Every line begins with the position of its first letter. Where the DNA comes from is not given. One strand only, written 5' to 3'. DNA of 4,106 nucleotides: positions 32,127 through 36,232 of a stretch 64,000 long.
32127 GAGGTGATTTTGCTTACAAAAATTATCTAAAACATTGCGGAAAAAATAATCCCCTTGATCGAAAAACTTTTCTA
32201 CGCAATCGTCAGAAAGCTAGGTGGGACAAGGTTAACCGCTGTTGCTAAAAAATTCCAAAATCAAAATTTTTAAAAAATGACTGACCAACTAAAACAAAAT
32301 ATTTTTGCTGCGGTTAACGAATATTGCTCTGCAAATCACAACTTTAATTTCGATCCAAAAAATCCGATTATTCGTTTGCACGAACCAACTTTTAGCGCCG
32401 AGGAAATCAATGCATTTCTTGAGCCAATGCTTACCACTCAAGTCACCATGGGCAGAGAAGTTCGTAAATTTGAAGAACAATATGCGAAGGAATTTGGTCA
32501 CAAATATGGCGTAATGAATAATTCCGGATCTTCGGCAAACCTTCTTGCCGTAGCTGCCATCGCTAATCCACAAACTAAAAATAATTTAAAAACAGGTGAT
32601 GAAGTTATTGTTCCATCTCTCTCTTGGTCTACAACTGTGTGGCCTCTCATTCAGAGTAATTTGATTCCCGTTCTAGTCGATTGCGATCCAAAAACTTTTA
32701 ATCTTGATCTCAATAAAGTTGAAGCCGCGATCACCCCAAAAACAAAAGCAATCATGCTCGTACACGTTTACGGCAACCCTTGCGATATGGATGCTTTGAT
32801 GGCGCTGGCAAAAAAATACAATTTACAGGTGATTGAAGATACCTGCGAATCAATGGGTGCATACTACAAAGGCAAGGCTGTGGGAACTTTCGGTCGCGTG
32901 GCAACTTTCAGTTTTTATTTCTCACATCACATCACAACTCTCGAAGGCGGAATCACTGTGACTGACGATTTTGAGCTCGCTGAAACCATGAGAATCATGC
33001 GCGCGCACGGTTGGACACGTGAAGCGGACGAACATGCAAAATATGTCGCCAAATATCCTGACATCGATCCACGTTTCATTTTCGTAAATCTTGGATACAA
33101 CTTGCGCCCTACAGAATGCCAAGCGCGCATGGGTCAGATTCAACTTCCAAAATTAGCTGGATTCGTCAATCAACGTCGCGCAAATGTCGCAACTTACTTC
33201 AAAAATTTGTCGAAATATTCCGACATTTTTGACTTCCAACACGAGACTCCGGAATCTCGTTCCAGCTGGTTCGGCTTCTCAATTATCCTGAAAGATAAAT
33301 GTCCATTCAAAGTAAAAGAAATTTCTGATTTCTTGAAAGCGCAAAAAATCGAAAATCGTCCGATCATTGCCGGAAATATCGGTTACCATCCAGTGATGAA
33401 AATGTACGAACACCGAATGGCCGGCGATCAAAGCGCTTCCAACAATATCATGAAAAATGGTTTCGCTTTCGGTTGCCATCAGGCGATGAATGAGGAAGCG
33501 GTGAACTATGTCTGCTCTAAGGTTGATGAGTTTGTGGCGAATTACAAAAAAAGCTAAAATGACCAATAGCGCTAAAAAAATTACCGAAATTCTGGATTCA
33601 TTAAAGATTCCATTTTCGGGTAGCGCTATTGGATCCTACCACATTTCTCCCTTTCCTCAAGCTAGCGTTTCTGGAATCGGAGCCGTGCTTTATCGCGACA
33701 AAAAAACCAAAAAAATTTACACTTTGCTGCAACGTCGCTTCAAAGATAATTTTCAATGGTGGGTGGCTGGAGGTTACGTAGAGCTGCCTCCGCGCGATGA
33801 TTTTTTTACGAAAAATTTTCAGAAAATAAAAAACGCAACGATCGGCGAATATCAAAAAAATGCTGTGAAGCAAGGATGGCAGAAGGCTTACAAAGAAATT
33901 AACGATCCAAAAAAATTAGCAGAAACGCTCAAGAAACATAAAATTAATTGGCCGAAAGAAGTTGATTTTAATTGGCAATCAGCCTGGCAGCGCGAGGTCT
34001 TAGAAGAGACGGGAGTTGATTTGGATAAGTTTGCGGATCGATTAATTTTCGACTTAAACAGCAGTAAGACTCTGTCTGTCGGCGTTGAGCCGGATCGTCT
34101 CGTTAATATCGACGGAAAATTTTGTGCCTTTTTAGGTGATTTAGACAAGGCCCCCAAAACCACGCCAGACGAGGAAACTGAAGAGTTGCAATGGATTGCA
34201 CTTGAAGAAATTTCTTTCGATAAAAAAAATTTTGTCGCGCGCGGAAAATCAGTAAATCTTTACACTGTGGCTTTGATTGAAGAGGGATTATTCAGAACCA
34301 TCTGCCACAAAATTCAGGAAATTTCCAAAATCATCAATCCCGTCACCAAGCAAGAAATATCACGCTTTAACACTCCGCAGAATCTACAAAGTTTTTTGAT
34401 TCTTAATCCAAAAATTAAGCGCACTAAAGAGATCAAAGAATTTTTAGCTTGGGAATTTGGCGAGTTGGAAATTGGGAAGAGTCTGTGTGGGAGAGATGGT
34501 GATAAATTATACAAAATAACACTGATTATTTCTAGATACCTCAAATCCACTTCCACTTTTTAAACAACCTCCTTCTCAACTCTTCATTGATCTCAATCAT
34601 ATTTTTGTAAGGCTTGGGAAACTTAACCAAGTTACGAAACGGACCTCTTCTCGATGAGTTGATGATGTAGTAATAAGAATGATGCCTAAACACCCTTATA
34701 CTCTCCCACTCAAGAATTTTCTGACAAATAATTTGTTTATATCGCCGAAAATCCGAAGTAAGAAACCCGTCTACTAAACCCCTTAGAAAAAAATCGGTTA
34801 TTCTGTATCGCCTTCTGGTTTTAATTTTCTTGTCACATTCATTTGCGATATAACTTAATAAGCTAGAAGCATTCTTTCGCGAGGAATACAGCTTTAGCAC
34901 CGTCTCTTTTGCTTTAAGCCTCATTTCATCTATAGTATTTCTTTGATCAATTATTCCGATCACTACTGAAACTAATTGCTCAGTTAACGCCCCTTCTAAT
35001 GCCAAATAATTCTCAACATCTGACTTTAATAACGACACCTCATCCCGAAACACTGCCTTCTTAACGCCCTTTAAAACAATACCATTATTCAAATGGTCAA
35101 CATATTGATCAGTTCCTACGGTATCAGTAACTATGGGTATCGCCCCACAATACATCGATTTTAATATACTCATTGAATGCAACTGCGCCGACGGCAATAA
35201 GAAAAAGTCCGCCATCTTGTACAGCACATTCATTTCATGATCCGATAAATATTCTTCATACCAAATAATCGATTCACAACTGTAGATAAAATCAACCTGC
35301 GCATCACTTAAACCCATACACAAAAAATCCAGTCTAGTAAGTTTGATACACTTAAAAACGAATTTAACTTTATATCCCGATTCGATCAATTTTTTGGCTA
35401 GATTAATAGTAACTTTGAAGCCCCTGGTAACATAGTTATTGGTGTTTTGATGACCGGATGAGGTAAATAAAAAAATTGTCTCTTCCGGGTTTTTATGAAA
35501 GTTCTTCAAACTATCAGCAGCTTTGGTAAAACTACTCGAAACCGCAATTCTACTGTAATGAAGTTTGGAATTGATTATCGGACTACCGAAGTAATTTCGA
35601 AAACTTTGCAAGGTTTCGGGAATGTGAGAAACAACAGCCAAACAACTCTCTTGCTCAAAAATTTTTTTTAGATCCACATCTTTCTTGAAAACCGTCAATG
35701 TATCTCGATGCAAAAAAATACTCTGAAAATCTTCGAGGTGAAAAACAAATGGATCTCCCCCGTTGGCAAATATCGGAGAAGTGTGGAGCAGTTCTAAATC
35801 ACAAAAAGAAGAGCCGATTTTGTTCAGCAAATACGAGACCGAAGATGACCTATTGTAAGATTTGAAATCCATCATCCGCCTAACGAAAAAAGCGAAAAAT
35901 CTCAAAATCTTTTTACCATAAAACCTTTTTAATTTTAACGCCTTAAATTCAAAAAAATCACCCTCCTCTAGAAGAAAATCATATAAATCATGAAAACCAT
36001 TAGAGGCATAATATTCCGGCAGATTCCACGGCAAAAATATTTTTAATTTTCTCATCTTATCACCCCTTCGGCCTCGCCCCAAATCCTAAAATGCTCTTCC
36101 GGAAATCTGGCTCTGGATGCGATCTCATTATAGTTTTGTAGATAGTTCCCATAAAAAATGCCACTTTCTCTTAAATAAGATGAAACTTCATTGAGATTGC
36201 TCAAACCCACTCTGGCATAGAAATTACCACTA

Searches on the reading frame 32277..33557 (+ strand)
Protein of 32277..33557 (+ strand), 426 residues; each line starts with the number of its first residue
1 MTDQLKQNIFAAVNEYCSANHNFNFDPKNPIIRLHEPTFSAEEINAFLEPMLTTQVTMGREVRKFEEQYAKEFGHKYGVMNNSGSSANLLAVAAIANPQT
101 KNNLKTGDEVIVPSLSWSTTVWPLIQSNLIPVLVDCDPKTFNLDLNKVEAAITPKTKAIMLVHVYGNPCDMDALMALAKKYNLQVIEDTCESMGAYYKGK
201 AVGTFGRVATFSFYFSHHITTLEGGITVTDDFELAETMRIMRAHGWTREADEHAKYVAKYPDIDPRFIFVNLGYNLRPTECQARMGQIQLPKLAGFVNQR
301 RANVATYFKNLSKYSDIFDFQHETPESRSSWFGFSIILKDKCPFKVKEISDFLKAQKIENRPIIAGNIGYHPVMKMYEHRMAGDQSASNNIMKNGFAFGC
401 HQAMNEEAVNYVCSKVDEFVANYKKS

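Call 15: search_protein_families(library=pfam, proteins=[window:32277-33557:+], max_evalue=0.00001)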
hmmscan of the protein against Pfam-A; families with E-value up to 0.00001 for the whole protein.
window:32277-33557:+ (426 aa): 1 family
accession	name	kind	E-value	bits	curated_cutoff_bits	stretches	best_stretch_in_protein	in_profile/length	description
PF01041.23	DegT_DnrJ_EryC1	-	1.7e-94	317.4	19.8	1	40-416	4-359/360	DegT/DnrJ/EryC1/StrS aminotransferase family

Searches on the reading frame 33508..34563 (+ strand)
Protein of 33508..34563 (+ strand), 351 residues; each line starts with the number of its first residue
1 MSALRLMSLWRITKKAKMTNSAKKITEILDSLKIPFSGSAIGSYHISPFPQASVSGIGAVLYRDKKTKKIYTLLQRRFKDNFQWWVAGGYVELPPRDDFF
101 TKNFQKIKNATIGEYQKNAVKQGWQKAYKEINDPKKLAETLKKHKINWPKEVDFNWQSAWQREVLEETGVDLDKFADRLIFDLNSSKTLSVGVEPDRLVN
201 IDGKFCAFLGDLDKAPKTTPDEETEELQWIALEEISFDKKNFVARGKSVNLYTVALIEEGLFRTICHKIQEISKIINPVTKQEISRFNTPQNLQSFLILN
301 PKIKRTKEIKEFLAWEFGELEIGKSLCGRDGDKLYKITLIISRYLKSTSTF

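Call 15: search_protein_families(library=pfam, proteins=[window:33508-34563:+], max_evalue=0.00001)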
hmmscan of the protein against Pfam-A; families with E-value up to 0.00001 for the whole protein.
window:33508-34563:+ (351 aa): 1 family
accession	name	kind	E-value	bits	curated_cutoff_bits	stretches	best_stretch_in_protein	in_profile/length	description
PF00293.34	NUDIX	-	1.3e-07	32.1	21.1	0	157-240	45-121/134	NUDIX domain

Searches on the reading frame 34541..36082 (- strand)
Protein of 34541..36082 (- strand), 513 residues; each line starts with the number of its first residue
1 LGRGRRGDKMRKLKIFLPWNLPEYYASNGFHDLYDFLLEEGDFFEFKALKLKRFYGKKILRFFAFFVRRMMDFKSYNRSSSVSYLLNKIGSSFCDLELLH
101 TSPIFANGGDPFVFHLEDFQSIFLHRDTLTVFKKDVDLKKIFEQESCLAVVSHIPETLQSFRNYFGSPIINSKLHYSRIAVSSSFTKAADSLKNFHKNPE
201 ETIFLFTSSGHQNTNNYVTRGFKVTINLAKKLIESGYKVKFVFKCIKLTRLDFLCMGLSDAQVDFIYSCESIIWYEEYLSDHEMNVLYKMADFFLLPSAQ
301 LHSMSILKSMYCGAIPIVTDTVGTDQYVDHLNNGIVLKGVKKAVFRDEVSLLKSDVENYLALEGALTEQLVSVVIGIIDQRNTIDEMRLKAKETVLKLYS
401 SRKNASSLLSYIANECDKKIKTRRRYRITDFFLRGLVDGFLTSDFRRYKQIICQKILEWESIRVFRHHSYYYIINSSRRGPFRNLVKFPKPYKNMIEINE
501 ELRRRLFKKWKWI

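Call 15: search_protein_families(library=pfam, proteins=[window:34541-36082:-], max_evalue=0.00001)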
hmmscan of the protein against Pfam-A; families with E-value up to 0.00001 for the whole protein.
window:34541-36082:- (513 aa): 2 families
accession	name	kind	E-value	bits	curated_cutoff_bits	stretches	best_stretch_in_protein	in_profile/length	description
PF00534.26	Glycos_transf_1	-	2.6e-06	27.5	26.4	1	278-356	80-159/172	Glycosyl transferases group 1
PF13692.12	Glyco_trans_1_4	-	5.1e-06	27.2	27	1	272-339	61-126/142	Glycosyl transferases group 1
